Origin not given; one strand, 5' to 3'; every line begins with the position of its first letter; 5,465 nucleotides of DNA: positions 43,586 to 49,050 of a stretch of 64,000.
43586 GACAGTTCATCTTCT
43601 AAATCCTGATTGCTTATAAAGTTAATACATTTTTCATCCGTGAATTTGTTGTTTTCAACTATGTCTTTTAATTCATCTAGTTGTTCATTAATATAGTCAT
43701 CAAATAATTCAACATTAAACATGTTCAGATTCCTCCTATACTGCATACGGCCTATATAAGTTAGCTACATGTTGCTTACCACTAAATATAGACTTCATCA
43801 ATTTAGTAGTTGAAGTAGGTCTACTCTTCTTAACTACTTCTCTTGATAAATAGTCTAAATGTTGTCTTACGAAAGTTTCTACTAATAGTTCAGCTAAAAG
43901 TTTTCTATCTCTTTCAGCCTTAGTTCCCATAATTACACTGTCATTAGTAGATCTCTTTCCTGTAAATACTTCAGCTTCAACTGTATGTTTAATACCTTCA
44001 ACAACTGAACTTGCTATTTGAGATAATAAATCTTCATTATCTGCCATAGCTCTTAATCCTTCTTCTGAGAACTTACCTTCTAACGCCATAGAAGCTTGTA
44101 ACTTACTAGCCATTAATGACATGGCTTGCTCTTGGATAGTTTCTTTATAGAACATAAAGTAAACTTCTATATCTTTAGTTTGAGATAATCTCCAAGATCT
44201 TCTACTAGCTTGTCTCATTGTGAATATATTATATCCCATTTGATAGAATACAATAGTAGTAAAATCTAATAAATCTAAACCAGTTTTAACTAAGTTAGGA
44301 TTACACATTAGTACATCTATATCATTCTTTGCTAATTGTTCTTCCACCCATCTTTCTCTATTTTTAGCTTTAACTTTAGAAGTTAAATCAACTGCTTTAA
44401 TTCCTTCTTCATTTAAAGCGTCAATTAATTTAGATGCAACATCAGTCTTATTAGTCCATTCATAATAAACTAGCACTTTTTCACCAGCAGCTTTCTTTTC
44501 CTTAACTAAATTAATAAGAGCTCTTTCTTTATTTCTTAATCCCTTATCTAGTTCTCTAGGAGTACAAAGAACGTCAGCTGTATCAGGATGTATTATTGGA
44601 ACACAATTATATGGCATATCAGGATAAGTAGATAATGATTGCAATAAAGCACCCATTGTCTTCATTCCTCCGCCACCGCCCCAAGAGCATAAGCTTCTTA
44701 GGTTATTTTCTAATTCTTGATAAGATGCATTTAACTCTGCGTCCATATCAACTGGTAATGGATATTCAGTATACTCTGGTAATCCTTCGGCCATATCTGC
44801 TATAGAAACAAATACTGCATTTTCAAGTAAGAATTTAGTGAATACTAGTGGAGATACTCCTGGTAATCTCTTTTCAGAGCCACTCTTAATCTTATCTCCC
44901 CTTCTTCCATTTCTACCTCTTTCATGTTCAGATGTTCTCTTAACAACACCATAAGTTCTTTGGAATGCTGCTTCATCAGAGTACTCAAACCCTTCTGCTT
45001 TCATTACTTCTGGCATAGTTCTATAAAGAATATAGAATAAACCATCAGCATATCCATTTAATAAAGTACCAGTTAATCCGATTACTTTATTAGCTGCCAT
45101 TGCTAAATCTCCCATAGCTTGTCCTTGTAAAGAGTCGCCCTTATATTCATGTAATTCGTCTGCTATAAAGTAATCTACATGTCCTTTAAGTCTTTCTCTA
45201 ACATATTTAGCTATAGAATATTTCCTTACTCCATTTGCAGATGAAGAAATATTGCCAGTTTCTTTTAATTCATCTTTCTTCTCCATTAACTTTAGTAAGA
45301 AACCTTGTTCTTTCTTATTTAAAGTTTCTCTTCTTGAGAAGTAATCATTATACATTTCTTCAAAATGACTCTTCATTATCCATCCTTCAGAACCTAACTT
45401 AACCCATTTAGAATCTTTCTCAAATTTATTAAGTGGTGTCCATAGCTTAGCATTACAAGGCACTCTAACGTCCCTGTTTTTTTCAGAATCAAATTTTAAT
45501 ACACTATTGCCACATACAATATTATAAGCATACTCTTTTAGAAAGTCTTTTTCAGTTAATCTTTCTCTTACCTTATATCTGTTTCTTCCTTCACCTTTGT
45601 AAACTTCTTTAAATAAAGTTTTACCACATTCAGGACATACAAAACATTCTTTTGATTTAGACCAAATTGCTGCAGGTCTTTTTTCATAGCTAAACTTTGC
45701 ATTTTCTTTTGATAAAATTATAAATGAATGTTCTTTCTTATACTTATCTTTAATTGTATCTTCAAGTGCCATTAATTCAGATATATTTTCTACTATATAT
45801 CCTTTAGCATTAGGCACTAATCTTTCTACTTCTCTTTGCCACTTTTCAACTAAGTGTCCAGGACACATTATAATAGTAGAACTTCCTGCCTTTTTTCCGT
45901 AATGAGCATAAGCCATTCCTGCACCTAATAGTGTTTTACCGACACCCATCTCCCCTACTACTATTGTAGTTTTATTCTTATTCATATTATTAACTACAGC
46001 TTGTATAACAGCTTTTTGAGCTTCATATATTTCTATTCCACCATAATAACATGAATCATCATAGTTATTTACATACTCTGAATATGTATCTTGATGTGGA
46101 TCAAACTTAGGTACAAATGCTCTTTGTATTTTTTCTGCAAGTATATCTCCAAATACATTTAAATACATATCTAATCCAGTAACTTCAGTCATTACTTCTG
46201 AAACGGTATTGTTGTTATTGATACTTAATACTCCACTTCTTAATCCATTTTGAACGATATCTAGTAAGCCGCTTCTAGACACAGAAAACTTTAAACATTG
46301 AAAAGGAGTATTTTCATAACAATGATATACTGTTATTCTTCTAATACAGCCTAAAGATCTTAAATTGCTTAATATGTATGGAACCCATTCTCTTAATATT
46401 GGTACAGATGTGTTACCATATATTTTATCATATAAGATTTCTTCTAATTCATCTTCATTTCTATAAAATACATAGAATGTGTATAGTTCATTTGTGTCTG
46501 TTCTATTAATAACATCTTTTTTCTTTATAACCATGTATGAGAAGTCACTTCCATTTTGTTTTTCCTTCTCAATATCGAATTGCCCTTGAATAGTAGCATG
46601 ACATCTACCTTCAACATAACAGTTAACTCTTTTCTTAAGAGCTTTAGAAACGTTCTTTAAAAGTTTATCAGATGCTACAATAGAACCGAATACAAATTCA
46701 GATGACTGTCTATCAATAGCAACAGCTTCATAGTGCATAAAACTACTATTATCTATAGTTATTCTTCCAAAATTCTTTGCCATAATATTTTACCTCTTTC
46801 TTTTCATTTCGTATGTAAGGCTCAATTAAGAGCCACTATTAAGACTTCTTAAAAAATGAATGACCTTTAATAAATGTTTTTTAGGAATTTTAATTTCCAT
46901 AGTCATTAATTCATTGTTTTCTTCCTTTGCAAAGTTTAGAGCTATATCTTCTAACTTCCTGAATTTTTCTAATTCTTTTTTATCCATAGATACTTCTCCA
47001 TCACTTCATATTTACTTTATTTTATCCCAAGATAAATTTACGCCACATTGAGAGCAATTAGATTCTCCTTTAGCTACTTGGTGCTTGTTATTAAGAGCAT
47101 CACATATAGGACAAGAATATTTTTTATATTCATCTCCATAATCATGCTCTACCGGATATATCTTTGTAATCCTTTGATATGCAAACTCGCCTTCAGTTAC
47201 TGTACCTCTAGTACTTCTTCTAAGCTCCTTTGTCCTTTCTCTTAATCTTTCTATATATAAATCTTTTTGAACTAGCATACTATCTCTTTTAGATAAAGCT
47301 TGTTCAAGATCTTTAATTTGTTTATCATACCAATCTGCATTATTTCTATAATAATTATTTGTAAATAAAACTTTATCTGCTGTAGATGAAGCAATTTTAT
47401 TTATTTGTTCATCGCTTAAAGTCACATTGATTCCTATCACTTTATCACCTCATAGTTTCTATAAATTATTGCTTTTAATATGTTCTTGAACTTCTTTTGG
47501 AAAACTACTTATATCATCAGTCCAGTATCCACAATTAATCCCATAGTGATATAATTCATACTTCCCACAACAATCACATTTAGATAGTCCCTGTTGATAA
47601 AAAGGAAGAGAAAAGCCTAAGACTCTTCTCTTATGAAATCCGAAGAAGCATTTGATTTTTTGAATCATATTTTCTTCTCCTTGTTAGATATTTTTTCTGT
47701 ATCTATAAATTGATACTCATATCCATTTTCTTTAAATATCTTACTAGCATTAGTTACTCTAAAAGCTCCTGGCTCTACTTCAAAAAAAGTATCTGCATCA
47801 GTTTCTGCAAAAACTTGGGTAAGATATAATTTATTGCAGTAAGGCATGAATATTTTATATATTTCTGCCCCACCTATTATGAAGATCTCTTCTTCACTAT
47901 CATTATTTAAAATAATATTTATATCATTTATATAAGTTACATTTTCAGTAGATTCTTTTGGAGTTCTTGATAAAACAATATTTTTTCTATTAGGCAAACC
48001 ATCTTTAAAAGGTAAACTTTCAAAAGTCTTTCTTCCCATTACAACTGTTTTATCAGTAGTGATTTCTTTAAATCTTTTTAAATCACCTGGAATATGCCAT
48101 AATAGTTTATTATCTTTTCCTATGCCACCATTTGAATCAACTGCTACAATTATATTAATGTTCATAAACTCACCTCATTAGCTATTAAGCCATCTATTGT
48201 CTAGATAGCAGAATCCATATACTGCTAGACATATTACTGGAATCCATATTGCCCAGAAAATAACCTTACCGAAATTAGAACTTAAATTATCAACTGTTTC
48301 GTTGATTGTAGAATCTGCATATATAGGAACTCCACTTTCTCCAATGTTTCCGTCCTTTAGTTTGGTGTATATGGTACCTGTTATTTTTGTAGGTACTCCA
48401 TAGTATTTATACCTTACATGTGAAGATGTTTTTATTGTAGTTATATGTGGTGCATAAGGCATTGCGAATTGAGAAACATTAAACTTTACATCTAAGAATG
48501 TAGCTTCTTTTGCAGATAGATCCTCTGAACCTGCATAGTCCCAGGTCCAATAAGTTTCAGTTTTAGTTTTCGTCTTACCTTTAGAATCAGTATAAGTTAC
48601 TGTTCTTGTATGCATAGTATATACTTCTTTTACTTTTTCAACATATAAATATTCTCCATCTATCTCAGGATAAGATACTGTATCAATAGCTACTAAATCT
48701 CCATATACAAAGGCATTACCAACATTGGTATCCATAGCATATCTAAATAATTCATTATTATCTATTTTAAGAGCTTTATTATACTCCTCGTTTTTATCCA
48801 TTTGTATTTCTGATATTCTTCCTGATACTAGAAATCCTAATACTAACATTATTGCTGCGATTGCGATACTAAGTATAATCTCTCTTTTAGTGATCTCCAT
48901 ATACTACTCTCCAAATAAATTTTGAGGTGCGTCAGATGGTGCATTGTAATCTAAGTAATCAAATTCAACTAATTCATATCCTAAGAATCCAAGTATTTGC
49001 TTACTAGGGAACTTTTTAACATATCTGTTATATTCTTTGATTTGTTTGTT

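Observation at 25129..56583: Two divergent DnaE-type Pol III alpha genes on opposite strands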

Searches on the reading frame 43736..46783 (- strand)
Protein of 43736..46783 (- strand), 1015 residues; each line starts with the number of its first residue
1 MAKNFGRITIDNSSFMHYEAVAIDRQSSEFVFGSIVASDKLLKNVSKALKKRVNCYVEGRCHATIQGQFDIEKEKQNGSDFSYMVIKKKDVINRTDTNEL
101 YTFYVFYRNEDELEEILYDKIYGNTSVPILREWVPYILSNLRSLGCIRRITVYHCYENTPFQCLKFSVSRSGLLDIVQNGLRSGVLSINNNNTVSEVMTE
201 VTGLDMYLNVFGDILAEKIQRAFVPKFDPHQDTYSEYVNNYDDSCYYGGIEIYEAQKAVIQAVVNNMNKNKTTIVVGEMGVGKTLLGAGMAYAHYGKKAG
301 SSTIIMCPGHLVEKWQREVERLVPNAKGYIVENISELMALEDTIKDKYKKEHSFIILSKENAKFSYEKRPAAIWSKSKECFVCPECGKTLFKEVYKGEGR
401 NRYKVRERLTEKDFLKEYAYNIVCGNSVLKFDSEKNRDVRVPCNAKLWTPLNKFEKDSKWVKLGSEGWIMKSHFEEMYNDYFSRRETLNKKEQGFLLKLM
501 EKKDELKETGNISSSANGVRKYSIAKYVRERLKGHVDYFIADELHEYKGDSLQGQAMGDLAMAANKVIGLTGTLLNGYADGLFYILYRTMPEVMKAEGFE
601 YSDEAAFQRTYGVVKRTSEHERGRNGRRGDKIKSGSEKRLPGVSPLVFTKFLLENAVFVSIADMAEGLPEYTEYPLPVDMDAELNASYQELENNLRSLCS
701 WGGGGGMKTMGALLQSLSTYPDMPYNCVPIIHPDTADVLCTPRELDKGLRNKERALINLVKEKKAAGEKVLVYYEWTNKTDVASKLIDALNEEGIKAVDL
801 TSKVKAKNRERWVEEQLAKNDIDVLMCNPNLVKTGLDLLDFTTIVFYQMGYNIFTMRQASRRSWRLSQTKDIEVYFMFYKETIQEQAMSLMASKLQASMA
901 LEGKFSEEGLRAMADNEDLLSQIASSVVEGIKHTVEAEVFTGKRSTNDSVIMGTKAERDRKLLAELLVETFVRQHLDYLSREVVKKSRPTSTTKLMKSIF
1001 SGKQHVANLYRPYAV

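Call 9: search_protein_families(library=pfam, proteins=[window:43736-46783:-], max_evalue=0.01)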
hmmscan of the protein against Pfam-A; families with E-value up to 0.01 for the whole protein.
window:43736-46783:- (1015 aa): 6 families
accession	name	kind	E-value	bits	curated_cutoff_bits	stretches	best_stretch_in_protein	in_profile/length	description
PF04851.21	ResIII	-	7.7e-12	45.9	22.5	1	250-359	2-109/164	Type III restriction enzyme, res subunit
PF00271.37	Helicase_C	-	1.7e-11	44.8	23.5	1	752-866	2-109/110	Helicase conserved C-terminal domain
PF00176.29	SNF2-rel_dom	-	1e-06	28.5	24.9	1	256-327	2-80/290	SNF2-related domain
PF00270.35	DEAD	-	2e-05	24.8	26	0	255-333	3-78/167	DEAD/DEAH box helicase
PF02562.22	PhoH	-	0.0073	16.3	27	0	261-308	10-57/205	PhoH-like protein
PF20720.3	nSTAND3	-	0.0097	16.1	27.2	0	260-299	7-46/155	Novel STAND NTPase 3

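Call 56: search_protein_families(library=phrogs, proteins=[window:43736-46783:-], max_evalue=0.001)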
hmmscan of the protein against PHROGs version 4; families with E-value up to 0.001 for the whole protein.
window:43736-46783:- (1015 aa): 4 families
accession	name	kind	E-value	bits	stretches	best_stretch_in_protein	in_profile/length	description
phrog_62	-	DNA, RNA and nucleotide metabolism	9.4e-37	127.1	2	527-922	798-1154/1881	DNA helicase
phrog_16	-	DNA, RNA and nucleotide metabolism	1.3e-11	44.4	1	753-872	476-592/986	DNA helicase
phrog_29996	-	unknown function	1.1e-10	41.2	2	766-895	1030-1157/1189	-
phrog_23807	-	unknown function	0.00018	20.4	0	261-319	136-195/1053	-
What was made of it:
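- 43736..46783 (-): SNF2/ResIII-type helicase (1015 aa). It follows DUF6094 directly in most relatives. Calls 9, 56.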

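Call 109: search_protein_families(library=padloc, proteins=[window:43736-46783:-], max_evalue=0.001)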
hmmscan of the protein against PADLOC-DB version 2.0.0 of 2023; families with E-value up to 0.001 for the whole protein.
window:43736-46783:- (1015 aa): 18 families
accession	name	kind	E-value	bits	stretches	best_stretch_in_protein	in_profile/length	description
PDLC00633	ZorD1|ZorD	-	9.8e-16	55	2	666-896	665-879/908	"SWI2/SNF2 helicase, Mrr-like nuclease"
PDLC02842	DpdE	-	2.5e-13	46.6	1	755-903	1010-1152/1176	DpdE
PDLC00631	ZorD1|ZorD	-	3.6e-13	46.2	2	663-899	675-899/1071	"SWI2/SNF2 helicase, Mrr-like nuclease"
PDLC02849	DpdE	-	5.4e-10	36.1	1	753-903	688-834/857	DpdE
PDLC00632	ZorD1|ZorD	-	1.2e-09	34.7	1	756-913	927-1083/1101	"SWI2/SNF2 helicase, Mrr-like nuclease"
PDLC02850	DpdE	-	1.6e-09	34.2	1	751-938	1095-1275/1282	DpdE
PDLC00628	ZorD1|ZorD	-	2.4e-09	33.5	1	752-878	819-943/1171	"SWI2/SNF2 helicase, Mrr-like nuclease"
PDLC02845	DpdE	-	9.6e-09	31.6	1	757-896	1132-1267/1293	DpdE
PDLC00634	ZorD1|ZorD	-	1.6e-08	30.8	1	663-960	734-1019/1208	"SWI2/SNF2 helicase, Mrr-like nuclease"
PDLC00629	ZorD1|ZorD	-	3.4e-08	29.9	1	662-944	726-989/1012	"SWI2/SNF2 helicase, Mrr-like nuclease"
PDLC02851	DpdE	-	4.4e-07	26.1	1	751-894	890-1027/1055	DpdE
PDLC02852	DpdE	-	8.1e-07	25.3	0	273-320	483-529/905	DpdE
PDLC02500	BrxHI|BrxHII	-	1.1e-05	22.1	1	758-897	471-604/933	BrxHI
PDLC02854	DpdE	-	9.4e-05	18.4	0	755-883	907-1039/1083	DpdE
PDLC02634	DrmD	-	0.00015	17.7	1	252-356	92-187/900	DrmD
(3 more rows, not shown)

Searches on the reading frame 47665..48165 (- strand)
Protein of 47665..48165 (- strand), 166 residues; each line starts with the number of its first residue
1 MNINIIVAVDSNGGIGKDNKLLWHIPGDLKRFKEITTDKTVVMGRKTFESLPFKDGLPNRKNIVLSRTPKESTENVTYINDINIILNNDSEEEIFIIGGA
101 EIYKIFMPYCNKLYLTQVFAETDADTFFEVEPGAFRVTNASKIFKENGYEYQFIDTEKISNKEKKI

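Call 27: search_protein_families(library=pfam, proteins=[window:47665-48165:-], max_evalue=0.01)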
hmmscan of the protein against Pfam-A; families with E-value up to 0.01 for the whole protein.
window:47665-48165:- (166 aa): 1 family
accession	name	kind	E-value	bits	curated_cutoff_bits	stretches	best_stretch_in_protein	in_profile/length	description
PF00186.24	DHFR_1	-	2.1e-50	171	25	1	3-157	2-158/159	Dihydrofolate reductase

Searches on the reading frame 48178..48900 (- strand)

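Call 27: search_protein_families(library=pfam, proteins=[window:48178-48900:-], max_evalue=0.01)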
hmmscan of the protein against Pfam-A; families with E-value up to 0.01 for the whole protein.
window:48178-48900:- (240 aa): 0 families

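Call 56: search_protein_families(library=phrogs, proteins=[window:48178-48900:-], max_evalue=0.001)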
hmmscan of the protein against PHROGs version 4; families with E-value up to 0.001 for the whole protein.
window:48178-48900:- (240 aa): 1 family
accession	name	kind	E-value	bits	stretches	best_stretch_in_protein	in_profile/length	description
phrog_3886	-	unknown function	6e-82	275.8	1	1-238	6-262/263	-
